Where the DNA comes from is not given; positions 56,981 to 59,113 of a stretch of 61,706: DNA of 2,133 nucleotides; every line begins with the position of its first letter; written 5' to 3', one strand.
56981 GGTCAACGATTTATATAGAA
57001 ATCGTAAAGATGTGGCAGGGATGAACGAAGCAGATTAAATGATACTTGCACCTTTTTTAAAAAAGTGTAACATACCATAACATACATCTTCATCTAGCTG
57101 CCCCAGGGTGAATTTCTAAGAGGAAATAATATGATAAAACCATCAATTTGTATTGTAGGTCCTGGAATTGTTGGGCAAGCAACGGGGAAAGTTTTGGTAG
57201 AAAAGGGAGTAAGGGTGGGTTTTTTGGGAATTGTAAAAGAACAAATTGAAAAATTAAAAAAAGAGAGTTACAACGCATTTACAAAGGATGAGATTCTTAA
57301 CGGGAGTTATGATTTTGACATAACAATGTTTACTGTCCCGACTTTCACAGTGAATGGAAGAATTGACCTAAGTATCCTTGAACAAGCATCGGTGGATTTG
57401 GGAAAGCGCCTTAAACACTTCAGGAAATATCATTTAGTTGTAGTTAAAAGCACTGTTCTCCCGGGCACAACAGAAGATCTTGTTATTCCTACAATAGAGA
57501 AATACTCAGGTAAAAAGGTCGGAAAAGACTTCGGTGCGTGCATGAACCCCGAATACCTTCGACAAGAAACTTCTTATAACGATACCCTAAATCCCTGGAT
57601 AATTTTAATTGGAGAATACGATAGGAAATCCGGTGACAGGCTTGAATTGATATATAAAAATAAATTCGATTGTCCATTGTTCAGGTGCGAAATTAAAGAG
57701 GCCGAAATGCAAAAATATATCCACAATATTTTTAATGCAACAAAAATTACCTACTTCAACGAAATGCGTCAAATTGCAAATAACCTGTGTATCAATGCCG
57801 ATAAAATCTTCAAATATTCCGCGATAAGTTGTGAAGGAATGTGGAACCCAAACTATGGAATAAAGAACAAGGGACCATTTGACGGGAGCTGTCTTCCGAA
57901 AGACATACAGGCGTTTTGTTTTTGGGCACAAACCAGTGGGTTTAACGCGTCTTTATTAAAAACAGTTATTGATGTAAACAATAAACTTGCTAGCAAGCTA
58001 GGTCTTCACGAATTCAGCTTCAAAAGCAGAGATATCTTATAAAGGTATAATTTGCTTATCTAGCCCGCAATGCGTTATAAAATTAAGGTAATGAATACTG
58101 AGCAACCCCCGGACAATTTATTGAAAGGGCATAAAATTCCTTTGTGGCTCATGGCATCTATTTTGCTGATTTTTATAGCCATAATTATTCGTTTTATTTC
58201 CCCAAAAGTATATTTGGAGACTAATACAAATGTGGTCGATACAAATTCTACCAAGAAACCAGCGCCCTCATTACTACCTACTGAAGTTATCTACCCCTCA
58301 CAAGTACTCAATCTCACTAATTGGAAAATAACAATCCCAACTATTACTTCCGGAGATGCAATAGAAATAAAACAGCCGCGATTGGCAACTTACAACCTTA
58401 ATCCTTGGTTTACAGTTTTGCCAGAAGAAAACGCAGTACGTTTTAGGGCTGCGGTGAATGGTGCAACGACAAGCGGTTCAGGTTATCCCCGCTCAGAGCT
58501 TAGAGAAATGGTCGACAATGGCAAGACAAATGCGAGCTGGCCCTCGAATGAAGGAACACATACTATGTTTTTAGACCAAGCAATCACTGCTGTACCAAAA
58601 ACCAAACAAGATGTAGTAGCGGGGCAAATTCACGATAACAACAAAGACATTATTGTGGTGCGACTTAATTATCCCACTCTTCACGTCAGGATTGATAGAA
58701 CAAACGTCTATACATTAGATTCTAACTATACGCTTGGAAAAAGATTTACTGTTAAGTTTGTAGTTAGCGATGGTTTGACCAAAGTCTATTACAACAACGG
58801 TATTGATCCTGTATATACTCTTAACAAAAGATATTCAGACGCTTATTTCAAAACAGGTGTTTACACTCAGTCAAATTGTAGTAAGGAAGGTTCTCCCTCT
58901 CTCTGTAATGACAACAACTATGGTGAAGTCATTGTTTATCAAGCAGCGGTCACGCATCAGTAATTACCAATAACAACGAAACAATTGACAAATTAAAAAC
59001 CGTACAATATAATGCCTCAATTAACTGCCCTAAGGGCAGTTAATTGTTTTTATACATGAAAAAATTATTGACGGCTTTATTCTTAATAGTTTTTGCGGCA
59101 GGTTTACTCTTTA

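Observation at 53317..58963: Compact four-gene polyuronate (alginate/glucuronan-like) synthesis-modification-cleavage module in a minimal-genome bacterium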

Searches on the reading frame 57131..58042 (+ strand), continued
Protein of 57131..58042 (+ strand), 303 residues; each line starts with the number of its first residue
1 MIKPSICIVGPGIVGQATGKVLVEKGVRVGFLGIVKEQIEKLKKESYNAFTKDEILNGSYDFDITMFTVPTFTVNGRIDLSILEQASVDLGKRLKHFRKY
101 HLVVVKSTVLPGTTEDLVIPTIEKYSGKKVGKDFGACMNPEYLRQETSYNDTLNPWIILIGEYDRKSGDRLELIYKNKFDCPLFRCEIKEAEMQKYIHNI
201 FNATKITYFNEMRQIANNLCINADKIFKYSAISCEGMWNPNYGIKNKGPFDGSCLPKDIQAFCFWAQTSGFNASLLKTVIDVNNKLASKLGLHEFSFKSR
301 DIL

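Call 86: fold_search(model_id=the predicted structure, library=pdb)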
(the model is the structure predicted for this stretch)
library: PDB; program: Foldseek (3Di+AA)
matches with E <= 10: 1940; with E <= 0.001: 638
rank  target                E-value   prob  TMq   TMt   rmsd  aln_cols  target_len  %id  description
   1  3vtf                  1.2e-22  1.00  0.82  0.58   3.5       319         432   28  Structure of a UDP-glucose dehydrogenase from the hyperthermophilic archaeon Pyrobaculum islandicum (released 2012-09-19)
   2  1mfz_A                7.1e-22  1.00  0.71  0.50  10.9       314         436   30  Partially refined 2.8 A Crystal structure of GDP-mannose dehydrogenase from P. aeruginosa (released 2003-05-06)
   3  3gg2_A                3.6e-19  1.00  0.82  0.59   3.0       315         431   24  Crystal structure of UDP-glucose 6-dehydrogenase from Porphyromonas gingivalis bound to product UDP-glucuronate (released 2009-03-24)
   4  3gg2_B                6.4e-19  1.00  0.80  0.58   3.2       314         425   24  Crystal structure of UDP-glucose 6-dehydrogenase from Porphyromonas gingivalis bound to product UDP-glucuronate (released 2009-03-24)
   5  2y0c_A                7.6e-19  1.00  0.78  0.52   4.1       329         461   23  BceC mutation Y10S (released 2011-07-27)
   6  3gg2_C                9.1e-19  1.00  0.80  0.59   3.1       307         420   25  Crystal structure of UDP-glucose 6-dehydrogenase from Porphyromonas gingivalis bound to product UDP-glucuronate (released 2009-03-24)
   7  2y0d_D                1.8e-18  1.00  0.78  0.54   3.9       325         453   23  BceC mutation Y10K (released 2011-07-27)
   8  2y0e_A                2.3e-18  1.00  0.77  0.52   4.1       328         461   24  BceC and the final step of UGDs reaction (released 2011-07-27)
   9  3gg2_D                4.2e-18  1.00  0.81  0.58   3.1       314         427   24  Crystal structure of UDP-glucose 6-dehydrogenase from Porphyromonas gingivalis bound to product UDP-glucuronate (released 2009-03-24)
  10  2y0d_A                4.4e-18  1.00  0.78  0.54   3.7       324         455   24  BceC mutation Y10K (released 2011-07-27)
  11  2y0d_B                4.4e-18  1.00  0.77  0.54   3.8       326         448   22  BceC mutation Y10K (released 2011-07-27)
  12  2y0c_C                1.4e-17  1.00  0.77  0.52   4.0       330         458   22  BceC mutation Y10S (released 2011-07-27)
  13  6c5z_C                1.4e-17  1.00  0.76  0.52   4.5       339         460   20  Human UDP-Glucose Dehydrogenase A225L substitutuion with UDP-glucose and NADH bound (released 2019-01-23)
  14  2y0d_C                1.5e-17  1.00  0.77  0.54   4.0       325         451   24  BceC mutation Y10K (released 2011-07-27)
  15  2q3e_D                1.9e-17  1.00  0.77  0.52   3.8       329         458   21  Structure of human UDP-glucose dehydrogenase complexed with NADH and UDP-glucose (released 2007-07-03)
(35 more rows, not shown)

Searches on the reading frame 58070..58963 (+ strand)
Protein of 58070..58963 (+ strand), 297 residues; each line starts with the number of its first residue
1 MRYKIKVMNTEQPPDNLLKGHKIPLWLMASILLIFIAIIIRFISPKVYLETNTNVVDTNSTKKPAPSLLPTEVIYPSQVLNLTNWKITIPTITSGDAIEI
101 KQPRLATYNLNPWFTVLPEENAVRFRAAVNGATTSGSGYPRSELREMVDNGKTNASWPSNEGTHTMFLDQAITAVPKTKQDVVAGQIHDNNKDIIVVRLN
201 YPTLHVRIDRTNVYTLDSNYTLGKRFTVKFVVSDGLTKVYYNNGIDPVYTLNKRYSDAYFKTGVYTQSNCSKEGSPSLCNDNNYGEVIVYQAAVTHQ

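Call 3: search_protein_families(library=pfam, proteins=[window:58070-58963:+], max_evalue=0.01)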
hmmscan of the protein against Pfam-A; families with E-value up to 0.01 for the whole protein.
window:58070-58963:+ (297 aa): 1 family
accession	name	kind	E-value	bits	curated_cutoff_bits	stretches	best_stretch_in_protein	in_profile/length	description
PF08787.18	Alginate_lyase2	-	1.7e-38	133.1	29.7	1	80-296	1-225/225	Alginate lyase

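Call 4: search_protein_families(library=ncbifam, proteins=[window:58070-58963:+], max_evalue=0.01)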
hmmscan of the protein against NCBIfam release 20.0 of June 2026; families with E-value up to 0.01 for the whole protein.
window:58070-58963:+ (297 aa): 0 families

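Call 10: search_solved_structures(query=window:58070-58963:+, max_evalue=0.001, show_alignments=2)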
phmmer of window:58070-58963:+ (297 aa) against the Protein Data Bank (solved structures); distinct sequences matched with E-value up to 0.001: 16.
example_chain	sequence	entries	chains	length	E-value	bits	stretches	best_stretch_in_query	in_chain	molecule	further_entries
1uai_A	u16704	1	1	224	6.6e-60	206.1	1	75-296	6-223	polyguluronate lyase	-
5zqi_A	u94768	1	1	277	2.5e-57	197.6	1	74-296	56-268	Alginate lyase AlgAT5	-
5xnr_A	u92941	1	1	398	2.4e-25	92.6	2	75-243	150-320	AlyQ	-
2cws_A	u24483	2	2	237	2.8e-14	56.3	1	76-275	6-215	alginate lyase A1-II' | Alginate lyase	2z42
2za9_A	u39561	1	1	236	6e-14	55.2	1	76-275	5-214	Alginate lyase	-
2zab_A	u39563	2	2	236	6.6e-14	55.1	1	76-275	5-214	Alginate lyase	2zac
2zaa_A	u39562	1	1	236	2e-13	53.5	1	76-275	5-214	Alginate lyase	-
1vav_A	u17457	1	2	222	2.6e-12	49.9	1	82-271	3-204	Alginate lyase PA1167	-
4ozx_A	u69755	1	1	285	1.3e-08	37.8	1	76-156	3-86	Alginate lyase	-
5y33_A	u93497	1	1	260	3e-07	33.3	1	83-195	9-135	Alginate lyase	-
8jt4_A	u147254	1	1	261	3e-07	33.2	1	83-195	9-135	Alginate lyase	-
8jsd_A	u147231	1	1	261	3.1e-07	33.2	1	83-195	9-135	Alginate lyase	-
8wok_A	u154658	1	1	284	2.2e-06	30.4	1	74-167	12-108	PL7 alignate lyase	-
8wok_B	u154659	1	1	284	2.9e-06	30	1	74-167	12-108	PL7 alignate lyase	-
3zpy_A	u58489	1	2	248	0.00029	23.5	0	132-269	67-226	ALGINATE LYASE, FAMILY PL7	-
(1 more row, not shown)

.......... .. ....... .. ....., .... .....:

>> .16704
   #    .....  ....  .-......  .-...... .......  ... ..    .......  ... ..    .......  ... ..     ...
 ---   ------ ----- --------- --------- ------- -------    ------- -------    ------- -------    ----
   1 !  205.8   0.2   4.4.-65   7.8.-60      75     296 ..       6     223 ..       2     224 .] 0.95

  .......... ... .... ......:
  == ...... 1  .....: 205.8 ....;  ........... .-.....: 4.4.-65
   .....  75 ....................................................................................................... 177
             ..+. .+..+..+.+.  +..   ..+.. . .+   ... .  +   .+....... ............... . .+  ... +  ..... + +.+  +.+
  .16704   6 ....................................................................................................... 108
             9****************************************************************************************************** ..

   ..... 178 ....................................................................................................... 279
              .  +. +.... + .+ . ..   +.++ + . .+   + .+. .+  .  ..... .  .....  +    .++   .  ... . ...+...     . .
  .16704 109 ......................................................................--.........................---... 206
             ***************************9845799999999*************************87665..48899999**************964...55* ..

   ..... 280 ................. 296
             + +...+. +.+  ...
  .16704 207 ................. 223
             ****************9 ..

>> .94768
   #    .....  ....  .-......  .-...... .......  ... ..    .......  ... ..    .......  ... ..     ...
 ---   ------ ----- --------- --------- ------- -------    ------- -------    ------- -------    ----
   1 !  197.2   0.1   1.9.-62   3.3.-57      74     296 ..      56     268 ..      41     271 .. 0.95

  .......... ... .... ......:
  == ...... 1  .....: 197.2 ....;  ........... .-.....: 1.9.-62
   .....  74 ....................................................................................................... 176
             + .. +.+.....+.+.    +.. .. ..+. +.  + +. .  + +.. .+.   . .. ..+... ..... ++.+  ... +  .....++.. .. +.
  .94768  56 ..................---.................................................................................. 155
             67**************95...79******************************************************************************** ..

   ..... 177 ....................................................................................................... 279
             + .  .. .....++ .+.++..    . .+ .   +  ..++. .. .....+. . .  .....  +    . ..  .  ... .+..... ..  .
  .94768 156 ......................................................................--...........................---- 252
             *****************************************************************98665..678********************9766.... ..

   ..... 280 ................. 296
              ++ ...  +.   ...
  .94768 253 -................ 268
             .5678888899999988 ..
